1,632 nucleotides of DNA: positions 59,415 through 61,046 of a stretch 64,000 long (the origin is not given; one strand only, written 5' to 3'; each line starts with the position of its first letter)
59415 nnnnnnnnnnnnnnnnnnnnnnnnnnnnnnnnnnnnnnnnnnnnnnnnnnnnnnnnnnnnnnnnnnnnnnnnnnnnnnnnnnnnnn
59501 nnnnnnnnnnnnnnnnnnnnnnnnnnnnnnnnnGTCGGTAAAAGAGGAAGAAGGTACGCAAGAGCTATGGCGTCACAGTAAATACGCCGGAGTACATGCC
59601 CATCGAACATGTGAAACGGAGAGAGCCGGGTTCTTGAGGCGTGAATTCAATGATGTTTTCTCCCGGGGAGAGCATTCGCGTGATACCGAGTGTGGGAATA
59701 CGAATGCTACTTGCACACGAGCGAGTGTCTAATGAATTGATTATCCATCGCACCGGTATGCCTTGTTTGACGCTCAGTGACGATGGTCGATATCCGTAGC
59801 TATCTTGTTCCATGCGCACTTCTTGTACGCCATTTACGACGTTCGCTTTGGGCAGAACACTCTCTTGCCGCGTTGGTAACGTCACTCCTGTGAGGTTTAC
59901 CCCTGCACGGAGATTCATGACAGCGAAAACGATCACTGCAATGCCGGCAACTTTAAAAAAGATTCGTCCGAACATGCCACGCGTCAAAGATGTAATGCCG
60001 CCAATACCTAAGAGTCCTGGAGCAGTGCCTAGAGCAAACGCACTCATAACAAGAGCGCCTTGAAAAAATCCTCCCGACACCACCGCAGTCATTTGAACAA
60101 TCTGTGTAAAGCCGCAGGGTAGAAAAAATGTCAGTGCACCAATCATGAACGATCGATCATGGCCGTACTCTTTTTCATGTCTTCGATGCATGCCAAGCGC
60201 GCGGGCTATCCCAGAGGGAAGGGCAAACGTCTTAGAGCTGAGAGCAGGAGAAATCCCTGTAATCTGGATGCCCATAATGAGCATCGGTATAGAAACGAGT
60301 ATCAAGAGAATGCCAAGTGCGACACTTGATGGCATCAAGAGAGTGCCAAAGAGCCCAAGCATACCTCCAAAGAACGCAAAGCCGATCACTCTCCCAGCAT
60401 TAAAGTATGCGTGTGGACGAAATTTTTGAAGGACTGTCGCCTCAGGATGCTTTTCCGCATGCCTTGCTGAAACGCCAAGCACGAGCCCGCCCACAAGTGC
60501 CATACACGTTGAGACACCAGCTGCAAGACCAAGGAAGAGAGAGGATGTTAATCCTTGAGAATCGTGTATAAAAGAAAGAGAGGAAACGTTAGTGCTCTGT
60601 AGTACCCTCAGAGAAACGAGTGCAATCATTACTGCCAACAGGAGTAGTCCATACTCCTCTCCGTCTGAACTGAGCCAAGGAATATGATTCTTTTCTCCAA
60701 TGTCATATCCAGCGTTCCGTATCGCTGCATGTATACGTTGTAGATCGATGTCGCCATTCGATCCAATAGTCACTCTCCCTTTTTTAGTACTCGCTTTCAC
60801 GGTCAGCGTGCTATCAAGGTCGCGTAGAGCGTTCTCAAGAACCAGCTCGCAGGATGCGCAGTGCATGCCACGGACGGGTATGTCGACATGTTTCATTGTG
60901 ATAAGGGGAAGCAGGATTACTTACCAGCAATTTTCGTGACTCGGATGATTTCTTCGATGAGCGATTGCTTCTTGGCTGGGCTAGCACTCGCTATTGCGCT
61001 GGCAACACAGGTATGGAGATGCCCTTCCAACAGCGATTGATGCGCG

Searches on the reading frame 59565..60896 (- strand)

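Call 63: search_protein_families(library=pfam, proteins=[window:59565-60896:-], max_evalue=0.01)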
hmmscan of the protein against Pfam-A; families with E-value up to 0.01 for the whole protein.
window:59565-60896:- (443 aa): 3 families
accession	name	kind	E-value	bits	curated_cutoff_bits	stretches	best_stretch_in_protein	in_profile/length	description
PF13386.12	DsbD_2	-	4.5e-26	92.4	24.9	1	120-326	3-198/199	Cytochrome C biogenesis protein transmembrane region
PF13473.12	Cupredoxin_1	-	3.6e-10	40.2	27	1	354-441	17-104/104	Cupredoxin-like domain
PF00403.32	HMA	-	1.5e-09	38.6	24.8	1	7-65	3-62/62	Heavy-metal-associated domain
